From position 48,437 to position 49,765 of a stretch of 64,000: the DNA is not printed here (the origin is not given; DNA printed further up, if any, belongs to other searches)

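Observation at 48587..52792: Tandem array of four paralogous double-GNAT acyltransferases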

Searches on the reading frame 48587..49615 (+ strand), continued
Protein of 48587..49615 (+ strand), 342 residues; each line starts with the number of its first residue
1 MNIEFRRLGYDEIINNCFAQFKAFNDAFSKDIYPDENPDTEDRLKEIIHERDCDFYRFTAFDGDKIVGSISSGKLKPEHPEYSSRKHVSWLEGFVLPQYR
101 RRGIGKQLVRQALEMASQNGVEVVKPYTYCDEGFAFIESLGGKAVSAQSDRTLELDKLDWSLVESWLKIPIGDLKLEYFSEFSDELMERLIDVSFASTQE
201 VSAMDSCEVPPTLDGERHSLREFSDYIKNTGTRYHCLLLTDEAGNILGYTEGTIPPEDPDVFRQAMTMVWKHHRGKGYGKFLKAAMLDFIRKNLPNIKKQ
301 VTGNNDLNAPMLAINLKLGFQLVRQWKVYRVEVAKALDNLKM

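Call 13: find_encoding_contigs(protein=P0008, flank=10000, max_places=3)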
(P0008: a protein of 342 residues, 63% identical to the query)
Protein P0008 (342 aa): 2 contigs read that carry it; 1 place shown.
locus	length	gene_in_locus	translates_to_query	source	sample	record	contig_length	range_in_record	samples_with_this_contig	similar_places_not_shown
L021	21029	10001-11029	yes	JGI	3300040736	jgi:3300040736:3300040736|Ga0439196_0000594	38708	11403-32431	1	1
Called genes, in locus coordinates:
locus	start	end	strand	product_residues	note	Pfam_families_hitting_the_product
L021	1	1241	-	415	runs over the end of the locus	PF08308:PEGA (faint)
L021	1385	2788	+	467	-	PF10646:Germane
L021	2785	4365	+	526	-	PF00246:Peptidase_M14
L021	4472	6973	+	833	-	PF13360:PQQ_2 (weak), PF13570:Beta-prop_ACSF4, PF07833:Cu_amine_oxidN1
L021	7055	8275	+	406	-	-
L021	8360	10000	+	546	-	PF03485:Arg_tRNA_synt_N, PF00750:tRNA-synt_1d, PF09334:tRNA-synt_1g (faint), PF05746:DALR_1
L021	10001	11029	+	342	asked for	PF00583:Acetyltransf_1, PF13673:Acetyltransf_10 (faint), PF13508:Acetyltransf_7 (weak), PF14542:Acetyltransf_CG (faint), PF08445:FR47 (faint)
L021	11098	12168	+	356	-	PF00583:Acetyltransf_1 (weak), PF13508:Acetyltransf_7 (faint), PF13673:Acetyltransf_10 (faint), PF14542:Acetyltransf_CG (faint)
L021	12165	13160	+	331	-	PF13302:Acetyltransf_3 (faint), PF00583:Acetyltransf_1, PF13673:Acetyltransf_10 (faint), PF08445:FR47 (faint), PF13508:Acetyltransf_7, PF14542:Acetyltransf_CG (faint), PF00583:Acetyltransf_1 (weak)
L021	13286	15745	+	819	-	-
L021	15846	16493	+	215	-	PF01891:CbiM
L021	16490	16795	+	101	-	PF13190:PDGLE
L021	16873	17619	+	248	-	PF02361:CbiQ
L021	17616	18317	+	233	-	PF02463:SMC_N (weak), PF00005:ABC_tran, PF13304:AAA_21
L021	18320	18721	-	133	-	PF01951:Archease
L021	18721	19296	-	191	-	-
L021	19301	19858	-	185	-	PF19641:DUF6144 (weak)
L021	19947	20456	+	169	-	PF04191:PEMT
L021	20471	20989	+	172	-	PF04191:PEMT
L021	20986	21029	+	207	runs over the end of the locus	-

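Call 14: find_related_loci(query=A1, collection=metagenome_contigs, flank=10000)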
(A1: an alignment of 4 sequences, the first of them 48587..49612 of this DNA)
Query A1 (342 aa) in metagenome_contigs; peptide patterns used: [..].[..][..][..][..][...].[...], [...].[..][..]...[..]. (x = any residue, [..] = any of these).
187 stretches matched a pattern; 16 encode a relative of the query (tblastn E <= 1e-3); 16 distinct loci.
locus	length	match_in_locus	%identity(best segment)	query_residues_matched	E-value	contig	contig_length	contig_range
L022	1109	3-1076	90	1-342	9e-166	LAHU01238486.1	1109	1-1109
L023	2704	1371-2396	37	3-341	9e-74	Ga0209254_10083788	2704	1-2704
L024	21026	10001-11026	35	3-341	5e-66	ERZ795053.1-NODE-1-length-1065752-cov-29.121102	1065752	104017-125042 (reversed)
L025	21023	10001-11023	35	1-340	7e-66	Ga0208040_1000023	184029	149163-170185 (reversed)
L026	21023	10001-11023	35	1-340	3e-62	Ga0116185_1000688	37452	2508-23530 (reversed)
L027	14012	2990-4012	35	1-340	3e-62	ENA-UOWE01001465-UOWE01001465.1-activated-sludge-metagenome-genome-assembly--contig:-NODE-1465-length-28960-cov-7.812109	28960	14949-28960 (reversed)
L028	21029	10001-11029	34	1-340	1e-60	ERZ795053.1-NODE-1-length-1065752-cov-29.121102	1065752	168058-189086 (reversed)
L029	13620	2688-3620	29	16-320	3e-34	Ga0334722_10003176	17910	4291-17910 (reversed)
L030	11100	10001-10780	33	62-321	8e-30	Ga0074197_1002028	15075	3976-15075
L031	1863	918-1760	30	55-334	3e-30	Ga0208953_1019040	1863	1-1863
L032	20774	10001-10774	32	65-321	3e-29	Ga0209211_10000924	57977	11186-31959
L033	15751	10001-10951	29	26-333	2e-28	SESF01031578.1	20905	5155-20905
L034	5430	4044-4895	29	61-341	9e-27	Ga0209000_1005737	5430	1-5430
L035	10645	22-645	31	130-337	9e-22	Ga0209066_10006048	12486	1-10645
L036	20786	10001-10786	26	77-335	3e-20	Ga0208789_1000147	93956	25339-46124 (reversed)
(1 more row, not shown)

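Call 20: find_encoding_contigs(protein=P0003, flank=10000, max_places=2)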
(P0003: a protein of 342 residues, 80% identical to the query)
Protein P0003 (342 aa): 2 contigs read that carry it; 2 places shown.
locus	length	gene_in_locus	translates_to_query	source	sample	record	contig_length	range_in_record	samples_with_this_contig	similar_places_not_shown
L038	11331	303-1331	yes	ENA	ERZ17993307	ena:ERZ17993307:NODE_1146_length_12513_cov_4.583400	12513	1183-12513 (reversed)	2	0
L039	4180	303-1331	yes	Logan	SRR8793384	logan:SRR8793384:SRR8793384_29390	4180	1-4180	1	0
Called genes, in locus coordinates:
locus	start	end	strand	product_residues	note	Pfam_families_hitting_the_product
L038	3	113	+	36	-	?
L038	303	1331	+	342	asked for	PF00583:Acetyltransf_1, PF13302:Acetyltransf_3 (faint), PF13673:Acetyltransf_10 (faint), PF13508:Acetyltransf_7 (faint), PF14542:Acetyltransf_CG (faint)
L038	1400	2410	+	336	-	PF00583:Acetyltransf_1 (faint), PF13508:Acetyltransf_7 (faint)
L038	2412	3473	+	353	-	PF00583:Acetyltransf_1 (weak), PF13508:Acetyltransf_7 (faint), PF13673:Acetyltransf_10 (faint)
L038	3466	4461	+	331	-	PF13302:Acetyltransf_3 (faint), PF00583:Acetyltransf_1 (faint), PF13673:Acetyltransf_10 (faint), PF13508:Acetyltransf_7 (faint)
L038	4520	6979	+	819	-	-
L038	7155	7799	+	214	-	PF01891:CbiM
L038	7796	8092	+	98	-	PF13190:PDGLE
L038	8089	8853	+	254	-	PF02361:CbiQ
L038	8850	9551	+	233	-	PF00005:ABC_tran, PF02463:SMC_N (faint), PF13304:AAA_21 (weak)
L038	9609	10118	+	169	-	-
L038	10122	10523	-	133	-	PF01951:Archease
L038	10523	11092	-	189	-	-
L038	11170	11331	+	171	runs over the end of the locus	PF04191:PEMT (weak)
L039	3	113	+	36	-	?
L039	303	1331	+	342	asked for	PF00583:Acetyltransf_1, PF13302:Acetyltransf_3 (faint), PF13673:Acetyltransf_10 (faint), PF13508:Acetyltransf_7 (faint), PF14542:Acetyltransf_CG (faint)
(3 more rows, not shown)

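Call 21: find_encoding_contigs(protein=P0004, flank=10000, max_places=2)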
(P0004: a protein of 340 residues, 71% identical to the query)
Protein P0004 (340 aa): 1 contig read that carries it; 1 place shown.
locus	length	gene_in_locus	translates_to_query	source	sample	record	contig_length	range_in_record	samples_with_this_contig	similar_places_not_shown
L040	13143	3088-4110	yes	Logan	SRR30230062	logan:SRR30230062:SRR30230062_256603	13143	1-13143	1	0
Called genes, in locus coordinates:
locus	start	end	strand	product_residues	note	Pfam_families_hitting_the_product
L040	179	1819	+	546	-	PF03485:Arg_tRNA_synt_N, PF00750:tRNA-synt_1d (weak), PF09334:tRNA-synt_1g (faint), PF00750:tRNA-synt_1d, PF01921:tRNA-synt_1f (faint), PF05746:DALR_1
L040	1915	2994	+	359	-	PF00583:Acetyltransf_1, PF13673:Acetyltransf_10 (weak), PF13508:Acetyltransf_7, PF14542:Acetyltransf_CG (faint)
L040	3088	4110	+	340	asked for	PF13302:Acetyltransf_3 (faint), PF00583:Acetyltransf_1 (weak), PF13673:Acetyltransf_10 (faint), PF13508:Acetyltransf_7 (faint), PF14542:Acetyltransf_CG (faint)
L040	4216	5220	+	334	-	PF13673:Acetyltransf_10 (faint), PF00583:Acetyltransf_1 (weak), PF13508:Acetyltransf_7 (weak)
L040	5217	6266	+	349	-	PF13508:Acetyltransf_7 (faint), PF00583:Acetyltransf_1 (weak)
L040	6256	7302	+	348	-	PF00583:Acetyltransf_1, PF13508:Acetyltransf_7 (faint), PF13673:Acetyltransf_10 (faint), PF14542:Acetyltransf_CG (faint)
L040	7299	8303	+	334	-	PF13302:Acetyltransf_3 (faint), PF00583:Acetyltransf_1, PF13673:Acetyltransf_10 (faint), PF13508:Acetyltransf_7 (faint)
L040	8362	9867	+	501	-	-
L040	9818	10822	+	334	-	-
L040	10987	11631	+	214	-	PF01891:CbiM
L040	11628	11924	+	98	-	PF13190:PDGLE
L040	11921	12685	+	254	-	PF02361:CbiQ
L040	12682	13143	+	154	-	?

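Call 22: find_encoding_contigs(protein=P0007, flank=10000, max_places=2)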
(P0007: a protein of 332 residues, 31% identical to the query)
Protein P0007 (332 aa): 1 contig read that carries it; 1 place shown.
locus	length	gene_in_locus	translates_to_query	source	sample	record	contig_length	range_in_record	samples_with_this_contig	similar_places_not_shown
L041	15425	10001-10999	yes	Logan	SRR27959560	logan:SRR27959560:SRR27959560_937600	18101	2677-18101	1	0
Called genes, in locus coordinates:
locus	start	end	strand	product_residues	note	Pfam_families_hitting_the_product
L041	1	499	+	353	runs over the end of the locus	-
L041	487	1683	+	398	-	-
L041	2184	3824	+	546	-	PF03485:Arg_tRNA_synt_N, PF00750:tRNA-synt_1d (weak), PF09334:tRNA-synt_1g (faint), PF00750:tRNA-synt_1d, PF01921:tRNA-synt_1f (faint), PF05746:DALR_1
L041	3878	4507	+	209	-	-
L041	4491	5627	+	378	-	-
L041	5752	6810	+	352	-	PF00583:Acetyltransf_1, PF13302:Acetyltransf_3 (faint), PF13673:Acetyltransf_10 (faint), PF13508:Acetyltransf_7 (weak), PF14542:Acetyltransf_CG (weak), PF00583:Acetyltransf_1 (weak)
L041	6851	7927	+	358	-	PF00583:Acetyltransf_1 (faint), PF13673:Acetyltransf_10 (faint), PF13508:Acetyltransf_7 (faint), PF14542:Acetyltransf_CG (faint)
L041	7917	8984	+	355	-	PF00583:Acetyltransf_1, PF13673:Acetyltransf_10 (faint), PF13508:Acetyltransf_7 (faint)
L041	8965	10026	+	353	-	PF13302:Acetyltransf_3 (faint), PF00583:Acetyltransf_1 (weak), PF13673:Acetyltransf_10 (faint), PF13508:Acetyltransf_7 (faint), PF14542:Acetyltransf_CG (faint)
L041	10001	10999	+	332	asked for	PF00583:Acetyltransf_1 (weak), PF13673:Acetyltransf_10 (faint), PF13508:Acetyltransf_7 (faint), PF00583:Acetyltransf_1 (weak)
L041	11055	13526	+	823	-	-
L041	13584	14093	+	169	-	-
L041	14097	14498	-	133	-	PF01951:Archease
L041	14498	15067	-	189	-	PF19641:DUF6144 (weak)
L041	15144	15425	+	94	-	?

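Call 23: find_encoding_contigs(protein=P0011, flank=10000, max_places=2)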
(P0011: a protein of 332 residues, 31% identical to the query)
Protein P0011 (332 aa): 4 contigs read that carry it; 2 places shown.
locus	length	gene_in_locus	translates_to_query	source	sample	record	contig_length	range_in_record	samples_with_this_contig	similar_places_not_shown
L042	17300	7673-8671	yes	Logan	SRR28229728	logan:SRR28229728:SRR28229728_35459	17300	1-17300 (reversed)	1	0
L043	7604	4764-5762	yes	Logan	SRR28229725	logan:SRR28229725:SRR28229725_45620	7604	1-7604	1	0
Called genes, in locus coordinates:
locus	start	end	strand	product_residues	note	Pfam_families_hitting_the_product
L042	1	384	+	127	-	?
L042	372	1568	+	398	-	-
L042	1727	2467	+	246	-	-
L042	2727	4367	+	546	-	PF03485:Arg_tRNA_synt_N, PF00750:tRNA-synt_1d, PF09334:tRNA-synt_1g (faint), PF01921:tRNA-synt_1f (faint), PF05746:DALR_1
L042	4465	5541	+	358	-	PF13302:Acetyltransf_3 (faint), PF00583:Acetyltransf_1, PF13673:Acetyltransf_10 (faint), PF13508:Acetyltransf_7 (weak), PF14542:Acetyltransf_CG (faint)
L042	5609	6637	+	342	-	PF00583:Acetyltransf_1 (weak), PF13508:Acetyltransf_7 (weak)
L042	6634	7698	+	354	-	PF13302:Acetyltransf_3 (faint), PF00583:Acetyltransf_1, PF13673:Acetyltransf_10 (faint), PF13508:Acetyltransf_7 (faint), PF14542:Acetyltransf_CG (faint)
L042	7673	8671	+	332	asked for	PF13302:Acetyltransf_3 (faint), PF00583:Acetyltransf_1 (weak), PF13673:Acetyltransf_10 (faint), PF13508:Acetyltransf_7 (faint), PF08445:FR47 (faint), PF00583:Acetyltransf_1 (weak)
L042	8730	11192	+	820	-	-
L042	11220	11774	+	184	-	-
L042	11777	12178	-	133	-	PF01951:Archease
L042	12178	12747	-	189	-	-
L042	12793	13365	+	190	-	PF04191:PEMT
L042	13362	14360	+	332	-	PF21016:RlmN_N, PF04055:Radical_SAM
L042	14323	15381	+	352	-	PF02618:YceG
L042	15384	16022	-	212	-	-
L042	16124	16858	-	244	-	-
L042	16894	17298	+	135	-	?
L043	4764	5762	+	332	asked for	PF13302:Acetyltransf_3 (faint), PF00583:Acetyltransf_1 (weak), PF13673:Acetyltransf_10 (faint), PF13508:Acetyltransf_7 (faint), PF08445:FR47 (faint), PF00583:Acetyltransf_1 (weak)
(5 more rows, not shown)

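Call 41: predict_structure(alignment_id=A2)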
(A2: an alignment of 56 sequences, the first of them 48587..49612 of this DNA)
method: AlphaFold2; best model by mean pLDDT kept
length: 342 residues; sequences in the alignment: 56
mean_pLDDT: 95.9   pTM: 0.90
mean pLDDT of the five models: 95.9, 95.8, 95.7, 95.2, 95.2
residues with pLDDT >= 90: 332; 70-90: 9; 50-70: 1; < 50: 0
segments of 3 or more residues with pLDDT < 50: none
pLDDT, mean of each block of 10 residues (from residue 1): 94 97 97 93 94 95 98 96 95 96 97 98 96 96 95 98 98 96 97 96 89 96 95 98 97 97 96 96 98 98 93 97 96 98 75
secondary structure, 60 per line:
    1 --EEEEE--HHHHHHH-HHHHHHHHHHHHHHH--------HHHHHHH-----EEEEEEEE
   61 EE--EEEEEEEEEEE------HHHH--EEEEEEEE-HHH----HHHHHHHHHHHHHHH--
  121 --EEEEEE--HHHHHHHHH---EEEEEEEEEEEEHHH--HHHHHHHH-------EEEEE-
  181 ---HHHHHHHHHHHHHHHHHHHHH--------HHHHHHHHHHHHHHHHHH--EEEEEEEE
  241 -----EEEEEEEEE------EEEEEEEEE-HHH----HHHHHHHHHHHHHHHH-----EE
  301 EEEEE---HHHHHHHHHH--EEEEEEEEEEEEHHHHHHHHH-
elements in order: E3-7 H10-16 H18-32 H41-47 E53-62 E65-75 H82-85 E88-95 H104-118 E123-128 H131-139 E143-154 H160-167 E175-179 H184-204 H213-230 E233-240 E246-254 E261-269 H278-293 E299-305 H309-318 E321-332 H333-341

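Call 43: search_protein_representatives(alignment_id=A1)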
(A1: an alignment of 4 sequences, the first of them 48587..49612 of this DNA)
Query: 4 sequences, 341 profile positions. Proteins with E-value up to 0.001 (for the whole library): 5669; up to 1e-10: 2082; up to 1e-30: 270. The best 150 are listed.
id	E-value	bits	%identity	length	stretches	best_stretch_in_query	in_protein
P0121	8.3e-148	508.3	-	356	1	1-340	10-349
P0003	1.7e-143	494.2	-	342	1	1-340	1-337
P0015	8.7e-127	439.2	-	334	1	2-337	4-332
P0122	1.0e-115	402.8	-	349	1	1-341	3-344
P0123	2.4e-100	352.3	-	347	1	1-341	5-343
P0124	2.3e-90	319.5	-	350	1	2-340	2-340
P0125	1.1e-88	313.9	-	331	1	3-337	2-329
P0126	3.2e-86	305.8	-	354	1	1-340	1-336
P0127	3.7e-59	216.9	-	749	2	27-340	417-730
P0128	1.2e-58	215.2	-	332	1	4-340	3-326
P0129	1.4e-57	211.7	-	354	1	4-340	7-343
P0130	7.0e-56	206.1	-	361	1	5-337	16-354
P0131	3.7e-54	200.4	-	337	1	15-333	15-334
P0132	2.2e-53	197.9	-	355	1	14-336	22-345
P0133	7.8e-53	196.1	-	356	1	2-338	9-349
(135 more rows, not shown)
